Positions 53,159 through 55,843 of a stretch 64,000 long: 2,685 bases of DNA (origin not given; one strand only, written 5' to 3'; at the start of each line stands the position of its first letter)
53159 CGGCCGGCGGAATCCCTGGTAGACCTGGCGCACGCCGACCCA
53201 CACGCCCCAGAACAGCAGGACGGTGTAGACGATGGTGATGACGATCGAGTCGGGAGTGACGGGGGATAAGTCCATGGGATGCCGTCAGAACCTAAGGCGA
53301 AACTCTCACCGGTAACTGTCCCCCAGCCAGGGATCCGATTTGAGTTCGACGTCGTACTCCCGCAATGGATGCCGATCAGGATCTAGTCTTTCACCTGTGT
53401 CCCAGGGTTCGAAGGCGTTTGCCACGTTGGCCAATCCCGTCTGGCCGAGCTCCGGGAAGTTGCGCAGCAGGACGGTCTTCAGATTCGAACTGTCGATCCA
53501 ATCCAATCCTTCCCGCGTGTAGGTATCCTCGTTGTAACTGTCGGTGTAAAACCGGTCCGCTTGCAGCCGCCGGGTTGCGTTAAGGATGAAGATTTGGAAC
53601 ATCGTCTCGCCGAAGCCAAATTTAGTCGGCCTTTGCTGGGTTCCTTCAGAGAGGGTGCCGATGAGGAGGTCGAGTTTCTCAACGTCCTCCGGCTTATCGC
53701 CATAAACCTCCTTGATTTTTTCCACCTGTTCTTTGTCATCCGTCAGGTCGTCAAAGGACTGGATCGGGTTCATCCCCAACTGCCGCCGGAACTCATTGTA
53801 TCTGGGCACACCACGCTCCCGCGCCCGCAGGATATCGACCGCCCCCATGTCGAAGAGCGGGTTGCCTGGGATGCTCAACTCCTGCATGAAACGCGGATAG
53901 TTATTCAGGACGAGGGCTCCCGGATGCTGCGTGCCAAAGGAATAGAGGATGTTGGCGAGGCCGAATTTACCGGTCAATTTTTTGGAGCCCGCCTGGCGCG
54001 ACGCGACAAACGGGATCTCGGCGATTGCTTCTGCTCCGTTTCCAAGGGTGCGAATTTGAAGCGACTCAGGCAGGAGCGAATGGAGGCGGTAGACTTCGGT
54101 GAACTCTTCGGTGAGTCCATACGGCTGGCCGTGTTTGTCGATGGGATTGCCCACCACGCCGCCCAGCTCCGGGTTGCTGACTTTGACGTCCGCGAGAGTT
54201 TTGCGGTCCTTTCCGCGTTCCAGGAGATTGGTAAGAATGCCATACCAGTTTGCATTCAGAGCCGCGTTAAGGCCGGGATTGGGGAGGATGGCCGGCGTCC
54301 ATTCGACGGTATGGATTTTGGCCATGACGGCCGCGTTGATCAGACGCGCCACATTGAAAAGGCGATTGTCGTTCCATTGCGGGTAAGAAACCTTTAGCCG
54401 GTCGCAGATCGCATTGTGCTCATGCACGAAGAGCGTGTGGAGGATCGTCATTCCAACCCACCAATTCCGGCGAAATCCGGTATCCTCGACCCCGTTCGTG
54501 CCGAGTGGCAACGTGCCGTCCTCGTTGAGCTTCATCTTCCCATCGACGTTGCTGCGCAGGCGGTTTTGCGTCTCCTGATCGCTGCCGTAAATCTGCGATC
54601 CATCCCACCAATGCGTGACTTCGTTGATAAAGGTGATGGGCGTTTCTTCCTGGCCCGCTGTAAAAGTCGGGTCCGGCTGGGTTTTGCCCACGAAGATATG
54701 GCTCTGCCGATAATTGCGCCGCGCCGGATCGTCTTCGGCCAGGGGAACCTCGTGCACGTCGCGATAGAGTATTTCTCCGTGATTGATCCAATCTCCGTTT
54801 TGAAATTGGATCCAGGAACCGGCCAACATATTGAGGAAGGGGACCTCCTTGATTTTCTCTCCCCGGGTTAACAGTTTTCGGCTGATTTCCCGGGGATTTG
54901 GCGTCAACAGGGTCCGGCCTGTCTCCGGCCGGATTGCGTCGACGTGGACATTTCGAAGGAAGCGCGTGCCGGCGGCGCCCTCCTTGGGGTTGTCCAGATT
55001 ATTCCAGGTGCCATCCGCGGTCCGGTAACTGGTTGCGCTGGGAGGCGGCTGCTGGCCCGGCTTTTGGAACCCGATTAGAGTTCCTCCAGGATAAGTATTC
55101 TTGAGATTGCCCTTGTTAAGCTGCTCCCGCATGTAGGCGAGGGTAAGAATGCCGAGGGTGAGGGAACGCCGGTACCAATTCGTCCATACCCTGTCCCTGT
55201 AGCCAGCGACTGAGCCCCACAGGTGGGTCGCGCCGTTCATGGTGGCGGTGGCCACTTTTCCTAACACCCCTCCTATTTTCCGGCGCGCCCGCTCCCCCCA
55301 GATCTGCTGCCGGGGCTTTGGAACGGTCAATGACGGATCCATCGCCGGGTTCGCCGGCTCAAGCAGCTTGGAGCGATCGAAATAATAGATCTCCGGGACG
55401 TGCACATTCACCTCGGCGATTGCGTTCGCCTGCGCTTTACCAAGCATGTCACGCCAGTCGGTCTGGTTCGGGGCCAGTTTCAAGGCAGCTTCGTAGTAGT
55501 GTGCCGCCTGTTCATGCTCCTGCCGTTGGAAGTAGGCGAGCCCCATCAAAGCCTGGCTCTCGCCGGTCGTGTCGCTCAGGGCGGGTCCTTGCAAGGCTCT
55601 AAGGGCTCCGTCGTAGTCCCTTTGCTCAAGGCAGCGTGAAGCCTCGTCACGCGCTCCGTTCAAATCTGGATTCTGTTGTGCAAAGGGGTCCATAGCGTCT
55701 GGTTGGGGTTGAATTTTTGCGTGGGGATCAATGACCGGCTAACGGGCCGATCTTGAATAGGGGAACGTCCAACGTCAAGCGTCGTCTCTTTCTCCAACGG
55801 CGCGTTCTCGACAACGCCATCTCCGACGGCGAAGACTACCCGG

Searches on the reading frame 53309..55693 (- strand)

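Call 82: search_protein_families(library=pfam, proteins=[window:53309-55693:-], max_evalue=0.001)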
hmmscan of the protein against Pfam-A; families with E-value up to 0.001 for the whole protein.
window:53309-55693:- (795 aa): 4 families
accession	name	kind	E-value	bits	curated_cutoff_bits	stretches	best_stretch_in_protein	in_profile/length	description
PF03098.20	An_peroxidase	-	1.4e-106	357.6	25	1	223-750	1-523/530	Animal haem peroxidase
PF00515.34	TPR_1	-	1.7e-05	24.8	27.8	1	49-76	6-33/34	Tetratricopeptide repeat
PF07719.23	TPR_2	-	2.1e-05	24.8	27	1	48-76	5-33/34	Tetratricopeptide repeat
PF13181.12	TPR_8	-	0.00063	20.2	25.7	0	46-76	3-33/34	Tetratricopeptide repeat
